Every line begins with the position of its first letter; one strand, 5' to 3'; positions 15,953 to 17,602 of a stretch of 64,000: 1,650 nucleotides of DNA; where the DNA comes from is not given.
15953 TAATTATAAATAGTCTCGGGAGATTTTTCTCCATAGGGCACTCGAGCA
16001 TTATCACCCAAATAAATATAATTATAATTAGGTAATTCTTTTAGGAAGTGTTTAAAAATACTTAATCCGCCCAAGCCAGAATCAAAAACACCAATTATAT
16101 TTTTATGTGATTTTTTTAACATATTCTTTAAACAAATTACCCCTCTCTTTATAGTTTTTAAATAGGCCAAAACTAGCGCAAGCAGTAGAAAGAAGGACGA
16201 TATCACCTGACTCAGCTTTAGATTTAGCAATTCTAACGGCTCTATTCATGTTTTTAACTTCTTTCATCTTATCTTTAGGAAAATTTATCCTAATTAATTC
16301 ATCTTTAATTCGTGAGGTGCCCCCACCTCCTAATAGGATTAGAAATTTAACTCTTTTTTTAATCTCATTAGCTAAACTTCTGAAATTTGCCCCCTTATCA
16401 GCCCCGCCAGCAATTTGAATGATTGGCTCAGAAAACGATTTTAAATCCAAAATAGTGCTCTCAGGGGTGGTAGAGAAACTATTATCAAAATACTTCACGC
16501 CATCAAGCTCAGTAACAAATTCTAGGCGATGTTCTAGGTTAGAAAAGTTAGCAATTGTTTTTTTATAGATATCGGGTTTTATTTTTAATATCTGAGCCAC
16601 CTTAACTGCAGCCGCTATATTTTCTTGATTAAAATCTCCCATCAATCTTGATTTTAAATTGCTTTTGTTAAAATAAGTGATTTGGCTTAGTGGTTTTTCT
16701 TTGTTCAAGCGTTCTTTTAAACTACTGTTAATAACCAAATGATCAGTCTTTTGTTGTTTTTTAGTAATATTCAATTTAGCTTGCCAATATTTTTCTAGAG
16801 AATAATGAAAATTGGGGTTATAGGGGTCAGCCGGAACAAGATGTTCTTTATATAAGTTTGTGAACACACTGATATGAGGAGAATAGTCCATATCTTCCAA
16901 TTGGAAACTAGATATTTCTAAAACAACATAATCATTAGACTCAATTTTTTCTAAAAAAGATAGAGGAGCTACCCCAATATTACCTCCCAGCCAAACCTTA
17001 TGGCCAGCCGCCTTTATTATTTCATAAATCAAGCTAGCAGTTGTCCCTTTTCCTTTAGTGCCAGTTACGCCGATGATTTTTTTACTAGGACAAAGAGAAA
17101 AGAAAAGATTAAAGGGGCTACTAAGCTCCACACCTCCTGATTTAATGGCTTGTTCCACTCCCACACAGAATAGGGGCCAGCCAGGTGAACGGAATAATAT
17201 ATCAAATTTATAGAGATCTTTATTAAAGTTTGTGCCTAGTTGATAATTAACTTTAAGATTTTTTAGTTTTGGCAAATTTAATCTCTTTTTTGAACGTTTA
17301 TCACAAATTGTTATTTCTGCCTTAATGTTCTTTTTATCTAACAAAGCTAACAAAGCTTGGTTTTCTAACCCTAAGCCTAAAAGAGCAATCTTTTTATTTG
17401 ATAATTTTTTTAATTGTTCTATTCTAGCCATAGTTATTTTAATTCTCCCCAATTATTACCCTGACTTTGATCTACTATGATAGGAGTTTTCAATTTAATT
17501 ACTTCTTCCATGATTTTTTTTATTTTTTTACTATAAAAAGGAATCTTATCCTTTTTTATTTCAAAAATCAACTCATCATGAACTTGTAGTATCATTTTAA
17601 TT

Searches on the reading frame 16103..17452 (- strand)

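Call 14: search_protein_families(library=pfam, proteins=[window:16103-17452:-], max_evalue=0.01)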
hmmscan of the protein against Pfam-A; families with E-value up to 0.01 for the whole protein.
window:16103-17452:- (449 aa): 4 families
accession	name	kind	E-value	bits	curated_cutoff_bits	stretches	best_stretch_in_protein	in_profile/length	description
PF08245.18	Mur_ligase_M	-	9.9e-21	75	24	1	129-251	1-133/200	Mur ligase middle domain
PF02875.26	Mur_ligase_C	-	2.6e-10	41.7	28.4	1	308-425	1-127/127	Mur ligase, glutamate ligase domain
PF21799.2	MurD-like_N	-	6.4e-05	23.6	27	1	20-106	1-83/88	Mur ligase MurD-like, N-terminal domain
PF21377.3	MurD_N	-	0.00093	19.6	24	1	21-91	1-69/76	MurD N-terminal domain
